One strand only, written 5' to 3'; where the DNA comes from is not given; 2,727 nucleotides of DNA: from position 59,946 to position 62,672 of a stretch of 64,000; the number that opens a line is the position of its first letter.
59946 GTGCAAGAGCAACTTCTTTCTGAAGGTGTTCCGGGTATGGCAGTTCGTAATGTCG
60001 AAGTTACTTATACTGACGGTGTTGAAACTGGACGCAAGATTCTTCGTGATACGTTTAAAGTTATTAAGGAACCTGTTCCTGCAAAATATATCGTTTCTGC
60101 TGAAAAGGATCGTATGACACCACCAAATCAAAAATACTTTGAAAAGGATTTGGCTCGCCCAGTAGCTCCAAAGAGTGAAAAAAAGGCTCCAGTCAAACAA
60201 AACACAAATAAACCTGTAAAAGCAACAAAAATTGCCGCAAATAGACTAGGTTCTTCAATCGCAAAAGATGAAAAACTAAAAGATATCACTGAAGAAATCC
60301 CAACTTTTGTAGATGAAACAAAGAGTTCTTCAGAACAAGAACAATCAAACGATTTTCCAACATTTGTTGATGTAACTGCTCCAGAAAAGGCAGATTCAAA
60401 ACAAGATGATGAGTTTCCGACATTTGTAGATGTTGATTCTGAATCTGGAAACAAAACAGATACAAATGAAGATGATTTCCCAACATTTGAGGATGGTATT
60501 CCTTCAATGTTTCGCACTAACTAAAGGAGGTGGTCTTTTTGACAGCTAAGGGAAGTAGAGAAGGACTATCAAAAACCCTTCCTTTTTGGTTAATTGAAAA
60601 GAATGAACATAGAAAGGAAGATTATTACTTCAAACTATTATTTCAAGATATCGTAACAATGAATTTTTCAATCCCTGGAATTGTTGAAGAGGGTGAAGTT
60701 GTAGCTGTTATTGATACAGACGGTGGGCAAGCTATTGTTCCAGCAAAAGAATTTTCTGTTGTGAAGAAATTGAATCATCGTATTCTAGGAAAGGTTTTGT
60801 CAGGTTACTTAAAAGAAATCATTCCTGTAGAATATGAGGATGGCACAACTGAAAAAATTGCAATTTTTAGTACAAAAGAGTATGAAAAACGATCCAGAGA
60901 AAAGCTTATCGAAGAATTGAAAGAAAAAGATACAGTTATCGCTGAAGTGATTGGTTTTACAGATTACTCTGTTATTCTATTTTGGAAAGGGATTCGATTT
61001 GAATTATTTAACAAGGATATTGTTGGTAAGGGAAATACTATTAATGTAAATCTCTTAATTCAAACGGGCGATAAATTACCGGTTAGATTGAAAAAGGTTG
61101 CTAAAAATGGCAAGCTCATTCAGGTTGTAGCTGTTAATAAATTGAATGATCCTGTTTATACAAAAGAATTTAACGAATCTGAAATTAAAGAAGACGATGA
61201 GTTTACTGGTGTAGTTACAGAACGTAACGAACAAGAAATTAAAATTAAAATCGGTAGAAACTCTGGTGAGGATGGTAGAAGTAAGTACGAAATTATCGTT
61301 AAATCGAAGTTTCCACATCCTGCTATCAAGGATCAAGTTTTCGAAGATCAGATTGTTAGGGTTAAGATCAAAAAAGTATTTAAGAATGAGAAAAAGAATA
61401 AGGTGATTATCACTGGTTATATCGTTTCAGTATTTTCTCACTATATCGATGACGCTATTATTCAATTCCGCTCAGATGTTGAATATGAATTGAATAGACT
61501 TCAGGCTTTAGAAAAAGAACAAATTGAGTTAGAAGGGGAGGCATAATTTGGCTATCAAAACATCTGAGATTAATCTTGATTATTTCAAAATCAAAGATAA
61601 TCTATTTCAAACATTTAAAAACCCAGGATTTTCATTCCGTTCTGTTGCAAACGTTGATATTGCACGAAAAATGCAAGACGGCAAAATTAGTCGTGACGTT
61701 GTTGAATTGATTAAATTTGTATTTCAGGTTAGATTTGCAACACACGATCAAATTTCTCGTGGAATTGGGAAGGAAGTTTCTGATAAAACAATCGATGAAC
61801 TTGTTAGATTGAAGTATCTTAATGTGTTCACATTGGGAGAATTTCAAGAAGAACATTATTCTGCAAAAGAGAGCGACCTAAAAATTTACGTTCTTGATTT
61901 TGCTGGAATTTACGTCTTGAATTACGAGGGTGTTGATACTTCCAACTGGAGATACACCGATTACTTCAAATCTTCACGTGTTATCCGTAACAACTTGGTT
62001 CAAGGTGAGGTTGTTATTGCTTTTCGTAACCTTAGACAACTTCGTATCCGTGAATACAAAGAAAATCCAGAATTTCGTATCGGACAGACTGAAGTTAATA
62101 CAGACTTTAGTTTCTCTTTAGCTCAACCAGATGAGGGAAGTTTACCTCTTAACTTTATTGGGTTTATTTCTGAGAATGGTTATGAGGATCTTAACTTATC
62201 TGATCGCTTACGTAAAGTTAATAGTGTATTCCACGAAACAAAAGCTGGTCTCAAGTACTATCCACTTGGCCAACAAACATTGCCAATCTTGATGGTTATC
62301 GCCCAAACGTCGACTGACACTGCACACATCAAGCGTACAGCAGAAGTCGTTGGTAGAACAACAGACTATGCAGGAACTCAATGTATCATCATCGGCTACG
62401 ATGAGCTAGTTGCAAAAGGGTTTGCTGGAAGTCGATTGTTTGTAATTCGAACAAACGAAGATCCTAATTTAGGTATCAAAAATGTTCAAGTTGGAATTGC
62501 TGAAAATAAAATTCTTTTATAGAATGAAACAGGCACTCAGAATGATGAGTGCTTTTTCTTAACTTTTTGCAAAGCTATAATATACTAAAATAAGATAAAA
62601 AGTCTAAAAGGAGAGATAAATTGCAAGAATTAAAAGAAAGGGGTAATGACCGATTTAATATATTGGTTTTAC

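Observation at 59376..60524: Protein with four tandem acidic (D/E)FPTFVD motifs resembling SSB C-terminal tips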

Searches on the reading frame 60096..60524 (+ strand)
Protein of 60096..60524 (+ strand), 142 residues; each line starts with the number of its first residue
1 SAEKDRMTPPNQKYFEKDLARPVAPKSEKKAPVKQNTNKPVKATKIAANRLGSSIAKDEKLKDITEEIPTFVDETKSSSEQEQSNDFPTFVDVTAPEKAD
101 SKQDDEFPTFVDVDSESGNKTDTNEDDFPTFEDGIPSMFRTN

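Call 56: search_protein_families(library=pfam, proteins=[window:60096-60524:+], max_evalue=5)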
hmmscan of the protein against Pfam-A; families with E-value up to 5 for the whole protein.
window:60096-60524:+ (142 aa): 2 families
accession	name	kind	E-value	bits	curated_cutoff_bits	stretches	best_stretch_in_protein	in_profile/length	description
PF07817.19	GLE1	-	0.061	13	24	1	18-84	5-67/250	GLE1-like protein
PF13050.11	DUF3911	-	0.44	11.2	25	1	87-128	31-69/78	Protein of unknown function (DUF3911)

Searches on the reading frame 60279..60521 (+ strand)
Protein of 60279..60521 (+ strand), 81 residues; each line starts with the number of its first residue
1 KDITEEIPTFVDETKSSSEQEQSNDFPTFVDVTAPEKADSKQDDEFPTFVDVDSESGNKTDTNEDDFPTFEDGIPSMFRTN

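Call 82: find_homologous_proteins(query=window:60279-60521:+, max_evalue=10)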
Query seq(81 aa) (81 aa): 1 proteins with E <= 10 among 3 candidates.
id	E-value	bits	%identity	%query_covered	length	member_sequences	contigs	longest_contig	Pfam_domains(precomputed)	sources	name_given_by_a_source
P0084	2.1e-30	122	89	88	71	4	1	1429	-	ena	-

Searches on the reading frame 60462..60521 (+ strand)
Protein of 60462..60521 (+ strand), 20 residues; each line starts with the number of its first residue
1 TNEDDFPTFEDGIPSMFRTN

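Call 23: search_solved_structures(query=window:60462-60521:+, max_evalue=10, show_alignments=5)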
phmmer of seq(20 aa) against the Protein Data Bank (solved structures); distinct sequences matched with E-value up to 10: 0.

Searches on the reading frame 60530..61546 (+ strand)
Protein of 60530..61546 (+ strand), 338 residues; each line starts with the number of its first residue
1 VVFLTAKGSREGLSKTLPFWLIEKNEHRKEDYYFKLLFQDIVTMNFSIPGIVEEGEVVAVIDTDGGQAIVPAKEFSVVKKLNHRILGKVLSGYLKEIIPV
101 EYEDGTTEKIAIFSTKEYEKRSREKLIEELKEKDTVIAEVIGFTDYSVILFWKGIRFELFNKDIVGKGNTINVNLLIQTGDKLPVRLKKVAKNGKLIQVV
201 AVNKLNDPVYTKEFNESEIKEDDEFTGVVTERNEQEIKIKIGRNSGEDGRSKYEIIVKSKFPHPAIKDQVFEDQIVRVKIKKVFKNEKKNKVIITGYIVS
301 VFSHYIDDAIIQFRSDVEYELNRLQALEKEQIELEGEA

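Call 5: search_protein_families(library=pfam, proteins=[window:60530-61546:+], max_evalue=0.01)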
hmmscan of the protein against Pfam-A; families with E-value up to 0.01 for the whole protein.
window:60530-61546:+ (338 aa): 0 families

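Call 6: search_protein_families(library=ncbifam, proteins=[window:60530-61546:+], max_evalue=0.01)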
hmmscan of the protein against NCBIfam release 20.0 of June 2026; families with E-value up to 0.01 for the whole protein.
window:60530-61546:+ (338 aa): 0 families

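Call 56: search_protein_families(library=pfam, proteins=[window:60530-61546:+], max_evalue=5)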
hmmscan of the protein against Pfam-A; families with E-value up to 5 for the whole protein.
window:60530-61546:+ (338 aa): 3 families
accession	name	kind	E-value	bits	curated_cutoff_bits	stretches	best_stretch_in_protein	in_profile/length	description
PF21928.1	XLF_CC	-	0.057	13.8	27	1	121-137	22-38/53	XLF protein coiled-coil region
PF21754.2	DacZ_A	-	0.57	11.2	28.3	1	45-70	79-104/109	Probable sensor domain DacZ_A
PF18809.6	PBECR1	-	1.3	10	27.6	1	273-298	74-99/104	phage-Barnase-EndoU-ColicinE5/D-RelE like nuclease1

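Call 75: search_solved_structures(query=A5, max_evalue=1)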
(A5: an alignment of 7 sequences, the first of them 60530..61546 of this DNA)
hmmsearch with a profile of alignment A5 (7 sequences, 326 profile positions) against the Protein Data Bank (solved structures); distinct sequences matched with E-value up to 1: 1.
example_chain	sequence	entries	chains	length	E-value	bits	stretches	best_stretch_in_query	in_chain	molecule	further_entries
1fi8_A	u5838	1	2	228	0.48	12.4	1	228-285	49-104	NATURAL KILLER CELL PROTEASE 1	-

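Call 80: search_protein_families(library=phrogs, proteins=[window:60530-61546:+], max_evalue=0.01)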
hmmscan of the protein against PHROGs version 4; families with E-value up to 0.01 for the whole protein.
window:60530-61546:+ (338 aa): 0 families

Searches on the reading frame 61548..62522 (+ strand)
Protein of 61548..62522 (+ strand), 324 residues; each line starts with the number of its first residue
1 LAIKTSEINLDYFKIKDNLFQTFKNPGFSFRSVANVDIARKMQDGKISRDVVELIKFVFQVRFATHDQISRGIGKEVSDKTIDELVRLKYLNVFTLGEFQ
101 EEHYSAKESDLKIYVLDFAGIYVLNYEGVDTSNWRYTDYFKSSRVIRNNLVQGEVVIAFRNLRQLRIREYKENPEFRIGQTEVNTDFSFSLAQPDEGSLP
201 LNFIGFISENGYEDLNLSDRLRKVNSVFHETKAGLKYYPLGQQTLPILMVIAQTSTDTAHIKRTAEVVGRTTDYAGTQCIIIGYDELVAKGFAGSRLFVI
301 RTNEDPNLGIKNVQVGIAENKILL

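Call 5: search_protein_families(library=pfam, proteins=[window:61548-62522:+], max_evalue=0.01)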
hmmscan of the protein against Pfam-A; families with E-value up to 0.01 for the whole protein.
window:61548-62522:+ (324 aa): 0 families

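Call 6: search_protein_families(library=ncbifam, proteins=[window:61548-62522:+], max_evalue=0.01)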
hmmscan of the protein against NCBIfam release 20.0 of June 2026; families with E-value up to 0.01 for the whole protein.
window:61548-62522:+ (324 aa): 0 families

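Call 56: search_protein_families(library=pfam, proteins=[window:61548-62522:+], max_evalue=5)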
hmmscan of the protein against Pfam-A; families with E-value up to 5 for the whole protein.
window:61548-62522:+ (324 aa): 0 families

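Call 76: search_solved_structures(query=A6, max_evalue=1)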
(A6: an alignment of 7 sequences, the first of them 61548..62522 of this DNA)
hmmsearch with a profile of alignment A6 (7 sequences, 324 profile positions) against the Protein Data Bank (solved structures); distinct sequences matched with E-value up to 1: 0.

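Call 80: search_protein_families(library=phrogs, proteins=[window:61548-62522:+], max_evalue=0.01)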
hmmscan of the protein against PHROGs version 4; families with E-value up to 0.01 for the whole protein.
window:61548-62522:+ (324 aa): 0 families
